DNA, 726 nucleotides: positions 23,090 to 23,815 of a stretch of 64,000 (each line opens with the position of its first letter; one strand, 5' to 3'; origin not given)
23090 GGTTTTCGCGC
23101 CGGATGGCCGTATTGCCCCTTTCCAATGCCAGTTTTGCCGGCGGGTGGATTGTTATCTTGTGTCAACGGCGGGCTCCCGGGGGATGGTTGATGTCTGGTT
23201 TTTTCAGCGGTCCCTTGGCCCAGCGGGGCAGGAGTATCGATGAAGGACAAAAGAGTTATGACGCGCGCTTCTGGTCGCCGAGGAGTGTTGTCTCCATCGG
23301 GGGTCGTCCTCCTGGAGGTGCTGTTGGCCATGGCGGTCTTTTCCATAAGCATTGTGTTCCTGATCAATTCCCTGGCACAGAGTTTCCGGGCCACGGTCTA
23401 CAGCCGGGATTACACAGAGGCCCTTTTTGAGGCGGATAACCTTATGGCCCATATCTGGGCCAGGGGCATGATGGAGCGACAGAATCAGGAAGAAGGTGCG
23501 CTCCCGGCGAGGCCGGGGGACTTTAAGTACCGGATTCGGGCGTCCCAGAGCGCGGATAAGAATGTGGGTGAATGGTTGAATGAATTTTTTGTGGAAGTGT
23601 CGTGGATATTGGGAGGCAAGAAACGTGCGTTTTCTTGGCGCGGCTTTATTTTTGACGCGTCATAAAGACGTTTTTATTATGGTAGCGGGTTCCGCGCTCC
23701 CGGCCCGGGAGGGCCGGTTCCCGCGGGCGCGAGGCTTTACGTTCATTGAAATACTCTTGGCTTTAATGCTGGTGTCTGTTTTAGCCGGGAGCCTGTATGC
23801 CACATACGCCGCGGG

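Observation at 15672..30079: Complete T2SS-type operon bracketed by two paralogous secretins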

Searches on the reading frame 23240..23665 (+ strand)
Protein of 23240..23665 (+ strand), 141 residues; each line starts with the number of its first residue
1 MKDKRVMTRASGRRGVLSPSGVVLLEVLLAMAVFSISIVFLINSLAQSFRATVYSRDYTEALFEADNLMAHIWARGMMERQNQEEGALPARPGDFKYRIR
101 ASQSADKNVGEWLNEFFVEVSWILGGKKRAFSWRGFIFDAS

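Call 3: search_protein_families(library=pfam, proteins=[window:23240-23665:+], max_evalue=0.01)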
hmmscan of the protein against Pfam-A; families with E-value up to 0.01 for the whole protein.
window:23240-23665:+ (141 aa): 0 families

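Call 5: search_protein_families(library=ncbifam, proteins=[window:23240-23665:+], max_evalue=0.01)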
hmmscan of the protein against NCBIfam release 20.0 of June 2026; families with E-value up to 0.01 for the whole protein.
window:23240-23665:+ (141 aa): 5 families
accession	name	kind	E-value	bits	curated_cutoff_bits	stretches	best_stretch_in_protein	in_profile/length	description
TIGR01707.1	gspI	equivalog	9.3e-10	38.9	44.35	1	21-109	1-89/101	type II secretion system minor pseudopilin GspI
NF041013.1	T4P_ComGE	equivalog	4.6e-06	26.6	49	1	21-67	5-51/83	competence type IV pilus minor pilin ComGE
NF047828.1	T3SSXpsI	equivalog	2e-05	24.6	150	1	21-101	3-80/132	type II secretion system protein XpsI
TIGR02523.1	type_IV_pilV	equivalog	4.1e-05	24.1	52.2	1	20-110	2-97/139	type IV pilus modification protein PilV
NF041014.1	pilin_ComGG_2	equivalog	0.0029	18.2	40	1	20-98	4-78/101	competence type IV pilus minor pilin ComGG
